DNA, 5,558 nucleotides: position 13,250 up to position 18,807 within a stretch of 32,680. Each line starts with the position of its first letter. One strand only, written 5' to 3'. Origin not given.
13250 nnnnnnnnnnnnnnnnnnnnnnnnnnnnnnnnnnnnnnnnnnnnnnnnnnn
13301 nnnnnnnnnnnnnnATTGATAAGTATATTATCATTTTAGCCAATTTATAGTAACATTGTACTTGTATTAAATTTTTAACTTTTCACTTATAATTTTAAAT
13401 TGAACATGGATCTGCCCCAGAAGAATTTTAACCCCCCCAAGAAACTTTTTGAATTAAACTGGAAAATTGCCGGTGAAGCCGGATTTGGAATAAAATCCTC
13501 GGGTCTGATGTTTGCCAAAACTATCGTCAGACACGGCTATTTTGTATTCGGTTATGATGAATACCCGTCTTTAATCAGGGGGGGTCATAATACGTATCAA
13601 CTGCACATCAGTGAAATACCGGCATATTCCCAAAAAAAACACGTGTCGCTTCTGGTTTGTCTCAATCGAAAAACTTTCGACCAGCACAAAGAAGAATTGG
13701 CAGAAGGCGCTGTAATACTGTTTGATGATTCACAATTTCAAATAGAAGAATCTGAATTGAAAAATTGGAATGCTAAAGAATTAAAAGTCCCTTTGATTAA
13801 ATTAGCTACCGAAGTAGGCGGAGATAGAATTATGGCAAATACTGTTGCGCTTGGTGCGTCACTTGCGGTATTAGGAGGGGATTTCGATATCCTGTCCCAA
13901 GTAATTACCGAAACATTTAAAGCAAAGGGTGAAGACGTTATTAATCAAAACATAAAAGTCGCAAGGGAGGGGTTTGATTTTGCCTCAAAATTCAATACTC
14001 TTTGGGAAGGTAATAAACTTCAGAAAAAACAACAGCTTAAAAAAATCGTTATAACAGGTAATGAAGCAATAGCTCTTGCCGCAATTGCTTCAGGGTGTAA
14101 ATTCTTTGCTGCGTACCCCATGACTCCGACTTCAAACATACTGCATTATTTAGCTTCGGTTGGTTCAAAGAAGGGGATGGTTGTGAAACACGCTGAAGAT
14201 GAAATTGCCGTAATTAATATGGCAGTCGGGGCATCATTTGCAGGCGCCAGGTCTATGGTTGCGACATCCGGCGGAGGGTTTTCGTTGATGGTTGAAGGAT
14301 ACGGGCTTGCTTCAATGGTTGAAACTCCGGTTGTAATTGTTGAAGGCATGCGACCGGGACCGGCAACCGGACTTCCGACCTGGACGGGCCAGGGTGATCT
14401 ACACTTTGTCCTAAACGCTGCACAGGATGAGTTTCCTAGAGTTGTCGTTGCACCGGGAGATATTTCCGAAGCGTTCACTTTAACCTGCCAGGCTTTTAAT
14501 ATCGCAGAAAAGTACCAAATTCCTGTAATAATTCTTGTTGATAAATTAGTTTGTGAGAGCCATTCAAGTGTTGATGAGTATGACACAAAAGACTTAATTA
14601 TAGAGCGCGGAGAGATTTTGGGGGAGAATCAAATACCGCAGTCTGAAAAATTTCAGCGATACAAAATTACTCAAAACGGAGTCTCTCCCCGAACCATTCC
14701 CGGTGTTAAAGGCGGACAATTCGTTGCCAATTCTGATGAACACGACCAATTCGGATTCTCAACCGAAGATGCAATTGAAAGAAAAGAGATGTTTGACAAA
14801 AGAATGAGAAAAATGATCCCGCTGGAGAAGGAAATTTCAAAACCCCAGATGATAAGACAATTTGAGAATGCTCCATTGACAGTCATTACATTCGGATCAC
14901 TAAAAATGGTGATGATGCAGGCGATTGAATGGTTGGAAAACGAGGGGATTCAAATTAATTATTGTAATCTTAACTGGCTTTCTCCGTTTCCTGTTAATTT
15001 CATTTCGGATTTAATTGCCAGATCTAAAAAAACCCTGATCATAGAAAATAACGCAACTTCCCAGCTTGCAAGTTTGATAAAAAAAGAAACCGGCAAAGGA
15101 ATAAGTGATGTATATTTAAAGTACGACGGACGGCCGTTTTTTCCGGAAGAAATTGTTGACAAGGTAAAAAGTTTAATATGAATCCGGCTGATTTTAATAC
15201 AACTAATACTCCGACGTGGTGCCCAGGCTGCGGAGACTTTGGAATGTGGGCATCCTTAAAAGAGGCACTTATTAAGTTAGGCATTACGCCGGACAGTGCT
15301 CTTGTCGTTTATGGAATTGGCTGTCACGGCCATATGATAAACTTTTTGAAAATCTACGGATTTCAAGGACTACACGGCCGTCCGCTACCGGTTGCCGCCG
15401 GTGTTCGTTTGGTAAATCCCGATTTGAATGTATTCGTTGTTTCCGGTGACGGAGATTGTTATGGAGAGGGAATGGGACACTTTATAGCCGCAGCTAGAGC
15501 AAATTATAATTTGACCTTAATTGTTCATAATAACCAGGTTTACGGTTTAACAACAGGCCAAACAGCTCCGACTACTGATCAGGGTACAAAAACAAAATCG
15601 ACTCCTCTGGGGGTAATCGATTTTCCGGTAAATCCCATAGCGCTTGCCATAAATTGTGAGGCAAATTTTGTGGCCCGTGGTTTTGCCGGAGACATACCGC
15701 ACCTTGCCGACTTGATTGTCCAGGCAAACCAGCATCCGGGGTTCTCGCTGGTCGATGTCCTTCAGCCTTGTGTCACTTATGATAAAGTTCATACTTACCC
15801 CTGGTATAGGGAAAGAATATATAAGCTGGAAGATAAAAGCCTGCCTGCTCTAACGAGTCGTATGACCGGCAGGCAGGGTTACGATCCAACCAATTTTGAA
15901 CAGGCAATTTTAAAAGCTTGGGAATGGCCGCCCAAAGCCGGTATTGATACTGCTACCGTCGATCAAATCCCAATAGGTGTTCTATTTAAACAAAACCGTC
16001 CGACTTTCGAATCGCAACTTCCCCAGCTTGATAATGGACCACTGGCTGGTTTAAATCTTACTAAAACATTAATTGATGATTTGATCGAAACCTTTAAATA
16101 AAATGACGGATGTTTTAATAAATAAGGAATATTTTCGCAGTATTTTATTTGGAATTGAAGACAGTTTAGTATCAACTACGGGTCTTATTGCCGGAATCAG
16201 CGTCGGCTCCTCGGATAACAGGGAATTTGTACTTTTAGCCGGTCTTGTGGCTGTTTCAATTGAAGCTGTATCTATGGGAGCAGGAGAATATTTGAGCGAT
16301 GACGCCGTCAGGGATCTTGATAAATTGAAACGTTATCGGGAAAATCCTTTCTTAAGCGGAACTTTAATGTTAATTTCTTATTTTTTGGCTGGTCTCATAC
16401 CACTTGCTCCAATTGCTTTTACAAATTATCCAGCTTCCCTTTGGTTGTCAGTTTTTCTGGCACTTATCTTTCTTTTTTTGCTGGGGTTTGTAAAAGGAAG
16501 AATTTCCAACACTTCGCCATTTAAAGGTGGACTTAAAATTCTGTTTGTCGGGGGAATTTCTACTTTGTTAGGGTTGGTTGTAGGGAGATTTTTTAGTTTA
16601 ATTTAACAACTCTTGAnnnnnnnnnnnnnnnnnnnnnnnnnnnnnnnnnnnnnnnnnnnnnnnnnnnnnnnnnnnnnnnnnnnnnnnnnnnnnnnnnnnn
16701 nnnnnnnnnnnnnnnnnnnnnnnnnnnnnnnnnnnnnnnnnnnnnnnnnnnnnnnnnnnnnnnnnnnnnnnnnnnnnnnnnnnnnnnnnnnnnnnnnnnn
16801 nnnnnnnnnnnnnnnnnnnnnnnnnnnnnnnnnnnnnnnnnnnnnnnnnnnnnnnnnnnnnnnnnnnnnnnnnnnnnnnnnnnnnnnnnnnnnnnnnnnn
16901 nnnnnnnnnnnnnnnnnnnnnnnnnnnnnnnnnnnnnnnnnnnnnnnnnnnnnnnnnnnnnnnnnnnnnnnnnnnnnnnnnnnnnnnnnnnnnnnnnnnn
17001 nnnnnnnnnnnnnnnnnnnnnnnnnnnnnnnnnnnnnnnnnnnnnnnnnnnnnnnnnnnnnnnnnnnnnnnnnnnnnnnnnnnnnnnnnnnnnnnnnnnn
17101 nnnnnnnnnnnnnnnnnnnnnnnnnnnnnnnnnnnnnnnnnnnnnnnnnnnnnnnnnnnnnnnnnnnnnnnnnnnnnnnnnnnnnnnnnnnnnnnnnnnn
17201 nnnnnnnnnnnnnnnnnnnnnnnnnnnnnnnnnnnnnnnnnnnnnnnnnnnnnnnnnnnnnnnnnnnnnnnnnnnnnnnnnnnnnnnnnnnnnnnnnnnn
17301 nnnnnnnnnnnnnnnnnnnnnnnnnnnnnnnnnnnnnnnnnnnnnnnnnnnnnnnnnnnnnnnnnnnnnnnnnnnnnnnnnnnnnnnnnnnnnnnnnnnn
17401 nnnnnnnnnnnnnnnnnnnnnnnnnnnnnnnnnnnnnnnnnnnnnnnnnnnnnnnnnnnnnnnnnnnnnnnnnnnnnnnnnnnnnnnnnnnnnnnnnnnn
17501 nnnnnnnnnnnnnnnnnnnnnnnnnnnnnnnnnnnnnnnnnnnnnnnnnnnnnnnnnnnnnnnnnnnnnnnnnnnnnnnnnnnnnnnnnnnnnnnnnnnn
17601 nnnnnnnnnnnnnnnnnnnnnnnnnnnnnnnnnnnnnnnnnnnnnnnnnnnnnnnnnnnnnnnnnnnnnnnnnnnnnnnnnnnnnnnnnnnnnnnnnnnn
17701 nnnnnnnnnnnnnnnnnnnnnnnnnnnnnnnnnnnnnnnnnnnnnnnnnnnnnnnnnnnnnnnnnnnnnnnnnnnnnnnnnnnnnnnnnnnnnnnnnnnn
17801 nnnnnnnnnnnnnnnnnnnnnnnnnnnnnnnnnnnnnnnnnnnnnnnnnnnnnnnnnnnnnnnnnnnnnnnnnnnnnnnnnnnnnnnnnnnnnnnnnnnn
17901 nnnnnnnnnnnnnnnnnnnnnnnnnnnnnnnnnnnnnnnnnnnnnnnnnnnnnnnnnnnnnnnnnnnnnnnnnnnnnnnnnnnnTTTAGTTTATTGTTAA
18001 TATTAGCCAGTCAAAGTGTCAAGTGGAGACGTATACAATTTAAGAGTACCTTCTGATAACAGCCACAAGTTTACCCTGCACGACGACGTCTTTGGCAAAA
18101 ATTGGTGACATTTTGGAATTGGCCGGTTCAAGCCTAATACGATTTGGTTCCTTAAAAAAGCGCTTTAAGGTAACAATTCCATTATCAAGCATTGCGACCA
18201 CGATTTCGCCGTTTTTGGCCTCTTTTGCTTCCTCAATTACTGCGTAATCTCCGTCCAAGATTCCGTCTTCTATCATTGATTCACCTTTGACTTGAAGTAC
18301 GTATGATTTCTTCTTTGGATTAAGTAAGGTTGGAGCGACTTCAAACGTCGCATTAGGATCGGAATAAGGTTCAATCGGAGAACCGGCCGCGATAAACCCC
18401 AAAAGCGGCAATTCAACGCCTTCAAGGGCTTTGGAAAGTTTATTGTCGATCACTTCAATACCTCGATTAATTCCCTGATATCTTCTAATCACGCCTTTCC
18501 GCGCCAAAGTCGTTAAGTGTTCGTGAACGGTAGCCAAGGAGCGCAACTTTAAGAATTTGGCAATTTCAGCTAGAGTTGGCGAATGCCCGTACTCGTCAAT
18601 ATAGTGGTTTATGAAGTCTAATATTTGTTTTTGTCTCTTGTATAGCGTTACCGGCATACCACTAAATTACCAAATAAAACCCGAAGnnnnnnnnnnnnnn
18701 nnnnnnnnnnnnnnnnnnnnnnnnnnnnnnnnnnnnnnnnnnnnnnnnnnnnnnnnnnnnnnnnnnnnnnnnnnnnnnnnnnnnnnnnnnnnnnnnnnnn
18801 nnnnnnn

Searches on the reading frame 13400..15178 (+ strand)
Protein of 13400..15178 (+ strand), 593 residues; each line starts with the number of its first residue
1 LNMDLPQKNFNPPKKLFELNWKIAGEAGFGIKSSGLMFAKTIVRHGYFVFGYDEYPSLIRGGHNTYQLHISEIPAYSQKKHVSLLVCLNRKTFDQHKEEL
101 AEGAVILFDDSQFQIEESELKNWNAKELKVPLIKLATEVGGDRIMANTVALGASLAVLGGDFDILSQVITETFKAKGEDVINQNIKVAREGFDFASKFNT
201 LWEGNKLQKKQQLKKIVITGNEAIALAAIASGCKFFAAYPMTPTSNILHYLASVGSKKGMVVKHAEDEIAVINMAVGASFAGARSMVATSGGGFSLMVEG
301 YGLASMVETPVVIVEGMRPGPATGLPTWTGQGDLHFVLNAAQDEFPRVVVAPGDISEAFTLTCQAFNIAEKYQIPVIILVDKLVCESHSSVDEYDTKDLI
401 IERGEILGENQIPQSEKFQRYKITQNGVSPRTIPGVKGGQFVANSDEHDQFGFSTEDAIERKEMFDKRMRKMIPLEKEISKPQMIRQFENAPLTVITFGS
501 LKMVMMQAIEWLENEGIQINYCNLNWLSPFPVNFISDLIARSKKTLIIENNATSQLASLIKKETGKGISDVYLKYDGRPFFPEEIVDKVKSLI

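Call 20: search_protein_families(library=pfam, proteins=[window:13400-15178:+], max_evalue=0.00001)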
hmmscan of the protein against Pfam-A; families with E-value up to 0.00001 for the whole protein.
window:13400-15178:+ (593 aa): 4 families
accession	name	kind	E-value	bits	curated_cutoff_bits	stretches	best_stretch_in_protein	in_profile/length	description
PF01855.24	POR_N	-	7.3e-56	189.9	27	1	227-461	2-224/231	Pyruvate flavodoxin/ferredoxin oxidoreductase, thiamine diP-bdg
PF01558.24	POR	-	6.8e-37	127.7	27.4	1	28-193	2-173/173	Pyruvate ferredoxin/flavodoxin oxidoreductase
PF17147.9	PFOR_II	-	3.7e-07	30.9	27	1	493-585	3-102/102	Pyruvate:ferredoxin oxidoreductase core domain II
PF02780.25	Transketolase_C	-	2.8e-06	27.7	25.9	1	490-553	9-72/124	Transketolase, C-terminal domain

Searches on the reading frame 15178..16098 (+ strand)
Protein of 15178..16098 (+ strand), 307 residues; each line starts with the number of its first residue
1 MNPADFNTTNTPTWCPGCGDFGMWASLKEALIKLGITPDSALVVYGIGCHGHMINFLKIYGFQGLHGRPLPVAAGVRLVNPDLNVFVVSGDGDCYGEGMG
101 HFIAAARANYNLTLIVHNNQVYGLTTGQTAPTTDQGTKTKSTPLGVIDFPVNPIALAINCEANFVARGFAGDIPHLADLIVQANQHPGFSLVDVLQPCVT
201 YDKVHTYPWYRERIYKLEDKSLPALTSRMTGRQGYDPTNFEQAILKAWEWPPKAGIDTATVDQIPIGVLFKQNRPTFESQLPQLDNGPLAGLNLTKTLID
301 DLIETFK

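Call 20: search_protein_families(library=pfam, proteins=[window:15178-16098:+], max_evalue=0.00001)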
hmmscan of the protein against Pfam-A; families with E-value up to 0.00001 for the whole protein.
window:15178-16098:+ (307 aa): 2 families
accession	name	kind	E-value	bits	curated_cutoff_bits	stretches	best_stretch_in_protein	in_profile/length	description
PF02775.26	TPP_enzyme_C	-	8.9e-26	90.9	21.9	1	47-194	2-151/151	Thiamine pyrophosphate enzyme, C-terminal TPP binding domain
PF12367.13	PFO_beta_C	-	6.3e-17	61.8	24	1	198-284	1-64/66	Pyruvate ferredoxin oxidoreductase beta subunit C terminal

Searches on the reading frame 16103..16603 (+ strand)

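Call 20: search_protein_families(library=pfam, proteins=[window:16103-16603:+], max_evalue=0.00001)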
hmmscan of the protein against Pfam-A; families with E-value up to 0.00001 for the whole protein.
window:16103-16603:+ (167 aa): 1 family
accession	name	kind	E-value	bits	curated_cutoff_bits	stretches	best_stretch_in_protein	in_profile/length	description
PF01988.24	VIT1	-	2.1e-28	100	28.1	2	78-162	129-214/214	VIT family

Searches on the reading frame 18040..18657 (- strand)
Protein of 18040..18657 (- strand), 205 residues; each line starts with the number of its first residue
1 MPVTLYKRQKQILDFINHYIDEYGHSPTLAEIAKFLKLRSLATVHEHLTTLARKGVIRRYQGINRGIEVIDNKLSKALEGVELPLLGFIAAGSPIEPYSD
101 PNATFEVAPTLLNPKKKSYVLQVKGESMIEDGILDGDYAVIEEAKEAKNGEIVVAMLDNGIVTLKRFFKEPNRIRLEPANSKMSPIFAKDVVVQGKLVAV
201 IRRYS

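Call 54: search_protein_families(library=pfam, proteins=[window:18040-18657:-], max_evalue=0.00001)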
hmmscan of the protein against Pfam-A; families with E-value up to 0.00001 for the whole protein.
window:18040-18657:- (205 aa): 2 families
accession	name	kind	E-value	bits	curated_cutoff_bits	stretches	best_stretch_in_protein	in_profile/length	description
PF00717.28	Peptidase_S24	-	8.1e-29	100.1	23.3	1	84-198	1-116/116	Peptidase S24-like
PF01726.22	LexA_DNA_bind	-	1e-19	70.5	23.7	1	5-66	4-65/65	LexA DNA binding domain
